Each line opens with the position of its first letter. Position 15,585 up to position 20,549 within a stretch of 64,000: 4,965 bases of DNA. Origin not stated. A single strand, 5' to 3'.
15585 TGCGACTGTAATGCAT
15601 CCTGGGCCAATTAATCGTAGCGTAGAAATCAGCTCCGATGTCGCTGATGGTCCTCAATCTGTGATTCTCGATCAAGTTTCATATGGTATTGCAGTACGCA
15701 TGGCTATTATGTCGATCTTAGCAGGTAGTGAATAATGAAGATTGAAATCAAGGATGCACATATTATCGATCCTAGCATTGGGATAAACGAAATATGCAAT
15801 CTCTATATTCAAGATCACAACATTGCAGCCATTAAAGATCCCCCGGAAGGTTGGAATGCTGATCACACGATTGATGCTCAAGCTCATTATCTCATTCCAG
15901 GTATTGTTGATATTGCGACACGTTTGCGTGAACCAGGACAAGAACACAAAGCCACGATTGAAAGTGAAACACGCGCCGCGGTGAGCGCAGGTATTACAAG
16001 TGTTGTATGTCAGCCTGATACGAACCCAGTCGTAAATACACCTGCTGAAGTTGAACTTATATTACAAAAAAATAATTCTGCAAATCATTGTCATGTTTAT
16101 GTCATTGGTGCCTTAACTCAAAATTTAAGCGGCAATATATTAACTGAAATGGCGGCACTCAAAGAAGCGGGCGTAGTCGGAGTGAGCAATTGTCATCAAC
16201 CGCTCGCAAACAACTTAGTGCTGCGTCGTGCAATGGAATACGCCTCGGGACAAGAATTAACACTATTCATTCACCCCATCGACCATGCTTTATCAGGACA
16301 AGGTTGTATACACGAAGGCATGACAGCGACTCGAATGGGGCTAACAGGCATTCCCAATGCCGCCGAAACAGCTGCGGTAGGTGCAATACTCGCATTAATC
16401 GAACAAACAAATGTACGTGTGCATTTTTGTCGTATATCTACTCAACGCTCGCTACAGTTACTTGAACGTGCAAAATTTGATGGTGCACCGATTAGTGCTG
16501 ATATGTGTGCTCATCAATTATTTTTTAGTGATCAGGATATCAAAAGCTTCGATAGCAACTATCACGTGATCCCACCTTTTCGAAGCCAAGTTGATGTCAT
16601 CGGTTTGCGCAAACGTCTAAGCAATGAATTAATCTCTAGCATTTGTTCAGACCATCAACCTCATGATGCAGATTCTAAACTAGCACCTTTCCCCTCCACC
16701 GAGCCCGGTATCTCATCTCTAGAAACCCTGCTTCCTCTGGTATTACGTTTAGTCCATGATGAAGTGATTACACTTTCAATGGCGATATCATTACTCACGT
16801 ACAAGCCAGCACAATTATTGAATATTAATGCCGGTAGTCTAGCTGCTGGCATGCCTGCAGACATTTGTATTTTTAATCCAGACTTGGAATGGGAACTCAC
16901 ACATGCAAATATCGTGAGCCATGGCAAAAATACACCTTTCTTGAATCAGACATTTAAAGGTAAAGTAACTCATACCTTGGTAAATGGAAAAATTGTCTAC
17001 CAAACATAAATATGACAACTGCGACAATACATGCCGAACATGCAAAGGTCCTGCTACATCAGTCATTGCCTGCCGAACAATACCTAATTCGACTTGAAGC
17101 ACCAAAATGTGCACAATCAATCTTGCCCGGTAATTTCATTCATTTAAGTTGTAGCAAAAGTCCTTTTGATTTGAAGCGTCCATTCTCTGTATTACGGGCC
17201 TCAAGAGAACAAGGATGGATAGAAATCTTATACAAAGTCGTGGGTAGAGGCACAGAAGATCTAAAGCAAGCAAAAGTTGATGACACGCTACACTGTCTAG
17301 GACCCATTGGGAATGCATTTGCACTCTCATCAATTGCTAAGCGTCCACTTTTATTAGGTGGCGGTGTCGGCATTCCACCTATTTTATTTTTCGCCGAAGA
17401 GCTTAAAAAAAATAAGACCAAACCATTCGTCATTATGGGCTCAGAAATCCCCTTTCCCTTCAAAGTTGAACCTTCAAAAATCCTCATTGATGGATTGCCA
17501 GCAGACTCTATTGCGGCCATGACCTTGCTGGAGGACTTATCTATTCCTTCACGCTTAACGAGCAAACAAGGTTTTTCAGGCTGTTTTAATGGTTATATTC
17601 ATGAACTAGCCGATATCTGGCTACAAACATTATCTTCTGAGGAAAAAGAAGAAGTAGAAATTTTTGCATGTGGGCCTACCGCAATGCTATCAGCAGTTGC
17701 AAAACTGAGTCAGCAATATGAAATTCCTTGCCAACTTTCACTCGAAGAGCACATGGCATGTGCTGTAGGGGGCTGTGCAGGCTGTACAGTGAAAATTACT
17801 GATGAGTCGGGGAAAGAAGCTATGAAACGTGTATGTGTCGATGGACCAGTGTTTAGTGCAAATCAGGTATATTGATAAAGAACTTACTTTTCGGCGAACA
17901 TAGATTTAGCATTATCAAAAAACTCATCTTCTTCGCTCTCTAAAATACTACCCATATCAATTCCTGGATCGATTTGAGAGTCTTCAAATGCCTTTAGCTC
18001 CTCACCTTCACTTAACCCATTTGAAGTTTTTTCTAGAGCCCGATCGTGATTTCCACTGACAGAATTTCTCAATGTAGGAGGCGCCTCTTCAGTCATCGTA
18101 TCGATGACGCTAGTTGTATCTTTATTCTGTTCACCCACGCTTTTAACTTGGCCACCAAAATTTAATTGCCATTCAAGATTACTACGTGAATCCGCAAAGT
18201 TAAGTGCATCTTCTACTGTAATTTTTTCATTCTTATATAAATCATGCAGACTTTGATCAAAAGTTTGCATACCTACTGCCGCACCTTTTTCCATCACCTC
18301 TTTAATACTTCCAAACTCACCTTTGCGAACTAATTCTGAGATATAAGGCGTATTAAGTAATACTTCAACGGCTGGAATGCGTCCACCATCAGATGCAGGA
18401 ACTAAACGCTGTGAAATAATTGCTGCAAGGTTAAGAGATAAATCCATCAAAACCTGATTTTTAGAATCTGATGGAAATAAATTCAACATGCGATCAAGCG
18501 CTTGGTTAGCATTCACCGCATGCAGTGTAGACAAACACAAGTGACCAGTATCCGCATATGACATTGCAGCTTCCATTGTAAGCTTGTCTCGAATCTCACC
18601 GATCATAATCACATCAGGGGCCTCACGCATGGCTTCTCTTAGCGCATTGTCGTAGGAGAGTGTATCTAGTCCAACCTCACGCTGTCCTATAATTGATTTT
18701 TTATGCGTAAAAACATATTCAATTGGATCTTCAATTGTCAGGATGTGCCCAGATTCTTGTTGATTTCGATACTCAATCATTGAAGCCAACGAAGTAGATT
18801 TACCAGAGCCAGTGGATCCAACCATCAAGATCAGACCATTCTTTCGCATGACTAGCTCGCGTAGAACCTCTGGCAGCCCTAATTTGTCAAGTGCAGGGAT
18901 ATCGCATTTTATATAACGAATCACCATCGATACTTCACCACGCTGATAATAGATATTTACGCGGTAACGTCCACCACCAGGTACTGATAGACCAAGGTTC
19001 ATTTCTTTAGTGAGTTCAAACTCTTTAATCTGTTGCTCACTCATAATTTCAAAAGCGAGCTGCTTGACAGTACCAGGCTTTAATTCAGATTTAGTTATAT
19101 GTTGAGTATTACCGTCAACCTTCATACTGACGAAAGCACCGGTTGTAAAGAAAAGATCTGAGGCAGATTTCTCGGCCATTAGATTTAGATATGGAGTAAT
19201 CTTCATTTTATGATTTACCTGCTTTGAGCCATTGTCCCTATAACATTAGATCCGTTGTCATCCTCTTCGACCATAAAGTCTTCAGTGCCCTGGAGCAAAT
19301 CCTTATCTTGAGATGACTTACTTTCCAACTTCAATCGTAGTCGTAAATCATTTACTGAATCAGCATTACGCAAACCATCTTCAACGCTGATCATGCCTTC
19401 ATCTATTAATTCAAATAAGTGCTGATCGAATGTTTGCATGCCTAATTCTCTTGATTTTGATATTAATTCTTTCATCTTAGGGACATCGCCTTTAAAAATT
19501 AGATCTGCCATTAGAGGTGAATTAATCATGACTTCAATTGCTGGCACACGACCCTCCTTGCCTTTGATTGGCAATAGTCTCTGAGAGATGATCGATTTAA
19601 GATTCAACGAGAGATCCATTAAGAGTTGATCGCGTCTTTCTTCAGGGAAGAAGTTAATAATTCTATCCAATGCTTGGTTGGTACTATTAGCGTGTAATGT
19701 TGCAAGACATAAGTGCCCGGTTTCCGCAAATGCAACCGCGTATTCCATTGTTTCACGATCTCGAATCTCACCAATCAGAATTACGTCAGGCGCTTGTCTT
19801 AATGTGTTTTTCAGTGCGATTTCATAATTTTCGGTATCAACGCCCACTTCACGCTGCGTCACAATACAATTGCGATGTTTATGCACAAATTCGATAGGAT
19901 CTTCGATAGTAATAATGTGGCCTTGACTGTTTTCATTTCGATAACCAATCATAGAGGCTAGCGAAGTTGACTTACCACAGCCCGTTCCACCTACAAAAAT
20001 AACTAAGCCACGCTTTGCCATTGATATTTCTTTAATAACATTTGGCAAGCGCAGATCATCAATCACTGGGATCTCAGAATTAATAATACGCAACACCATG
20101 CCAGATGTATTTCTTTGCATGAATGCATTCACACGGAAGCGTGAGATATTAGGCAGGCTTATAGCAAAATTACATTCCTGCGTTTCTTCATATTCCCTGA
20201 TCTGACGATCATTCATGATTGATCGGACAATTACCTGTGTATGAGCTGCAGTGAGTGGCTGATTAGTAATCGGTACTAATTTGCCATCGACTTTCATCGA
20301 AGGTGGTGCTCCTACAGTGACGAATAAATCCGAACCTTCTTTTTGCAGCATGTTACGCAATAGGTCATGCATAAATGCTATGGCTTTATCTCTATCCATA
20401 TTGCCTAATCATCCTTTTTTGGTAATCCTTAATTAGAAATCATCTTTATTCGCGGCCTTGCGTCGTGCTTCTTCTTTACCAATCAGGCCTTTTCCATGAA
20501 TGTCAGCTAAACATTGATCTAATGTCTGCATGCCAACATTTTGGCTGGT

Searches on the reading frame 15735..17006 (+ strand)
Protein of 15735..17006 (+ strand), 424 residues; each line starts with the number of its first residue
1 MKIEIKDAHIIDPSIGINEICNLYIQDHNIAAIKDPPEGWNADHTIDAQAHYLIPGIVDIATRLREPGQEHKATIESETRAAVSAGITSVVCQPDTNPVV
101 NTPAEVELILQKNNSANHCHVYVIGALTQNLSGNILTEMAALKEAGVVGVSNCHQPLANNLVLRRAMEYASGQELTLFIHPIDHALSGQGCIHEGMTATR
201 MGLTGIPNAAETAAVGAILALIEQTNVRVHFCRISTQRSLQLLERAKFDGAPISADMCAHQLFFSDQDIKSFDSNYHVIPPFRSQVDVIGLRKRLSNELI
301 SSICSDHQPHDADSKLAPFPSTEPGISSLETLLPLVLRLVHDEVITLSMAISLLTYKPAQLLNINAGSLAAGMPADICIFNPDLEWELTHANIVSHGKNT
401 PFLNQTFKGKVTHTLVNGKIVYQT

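Call 50: search_protein_families(library=pfam, proteins=[window:15735-17006:+], max_evalue=0.00001)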
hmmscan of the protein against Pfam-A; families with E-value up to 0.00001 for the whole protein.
window:15735-17006:+ (424 aa): 2 families
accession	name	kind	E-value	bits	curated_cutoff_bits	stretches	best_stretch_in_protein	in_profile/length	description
PF01979.26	Amidohydro_1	-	2.4e-17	63.6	25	1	52-421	1-345/345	Amidohydrolase family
PF07969.17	Amidohydro_3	-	1.6e-08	34.9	29.7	1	342-422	404-472/472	Amidohydrolase family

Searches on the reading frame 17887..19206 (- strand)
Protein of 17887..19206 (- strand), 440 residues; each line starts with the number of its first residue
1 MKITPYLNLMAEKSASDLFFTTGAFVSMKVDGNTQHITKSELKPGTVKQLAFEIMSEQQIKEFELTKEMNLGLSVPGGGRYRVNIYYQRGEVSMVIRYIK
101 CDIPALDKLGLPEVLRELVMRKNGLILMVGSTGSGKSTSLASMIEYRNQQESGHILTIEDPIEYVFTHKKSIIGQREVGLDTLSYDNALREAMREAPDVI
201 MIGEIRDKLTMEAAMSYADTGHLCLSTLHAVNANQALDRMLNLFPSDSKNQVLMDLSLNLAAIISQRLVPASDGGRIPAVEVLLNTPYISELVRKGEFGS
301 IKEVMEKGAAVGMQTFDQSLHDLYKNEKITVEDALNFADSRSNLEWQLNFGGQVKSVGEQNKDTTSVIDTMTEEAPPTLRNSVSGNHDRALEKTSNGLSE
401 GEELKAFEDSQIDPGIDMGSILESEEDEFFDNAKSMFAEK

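Call 50: search_protein_families(library=pfam, proteins=[window:17887-19206:-], max_evalue=0.00001)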
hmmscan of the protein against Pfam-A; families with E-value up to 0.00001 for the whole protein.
window:17887-19206:- (440 aa): 1 family
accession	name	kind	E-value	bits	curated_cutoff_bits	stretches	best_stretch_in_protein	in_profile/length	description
PF00437.27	T2SSE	-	6.9e-45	153.7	24.9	1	7-270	16-279/370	Type II/IV secretion system protein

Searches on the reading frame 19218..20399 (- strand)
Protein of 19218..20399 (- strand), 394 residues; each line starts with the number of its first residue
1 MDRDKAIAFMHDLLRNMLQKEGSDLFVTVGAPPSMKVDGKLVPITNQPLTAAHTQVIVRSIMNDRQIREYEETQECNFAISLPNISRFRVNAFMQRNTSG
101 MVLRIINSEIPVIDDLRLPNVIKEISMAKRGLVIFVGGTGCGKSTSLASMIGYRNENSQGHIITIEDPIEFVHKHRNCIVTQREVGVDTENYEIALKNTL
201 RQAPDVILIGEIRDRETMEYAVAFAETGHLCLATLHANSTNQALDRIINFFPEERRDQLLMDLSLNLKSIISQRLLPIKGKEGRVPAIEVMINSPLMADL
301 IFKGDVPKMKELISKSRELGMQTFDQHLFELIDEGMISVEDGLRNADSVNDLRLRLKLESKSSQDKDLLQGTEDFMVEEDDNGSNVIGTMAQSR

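Call 50: search_protein_families(library=pfam, proteins=[window:19218-20399:-], max_evalue=0.00001)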
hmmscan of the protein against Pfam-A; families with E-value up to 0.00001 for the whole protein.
window:19218-20399:- (394 aa): 1 family
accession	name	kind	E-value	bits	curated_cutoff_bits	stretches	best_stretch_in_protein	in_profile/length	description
PF00437.27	T2SSE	-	3.2e-44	151.5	24.9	1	6-277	8-279/370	Type II/IV secretion system protein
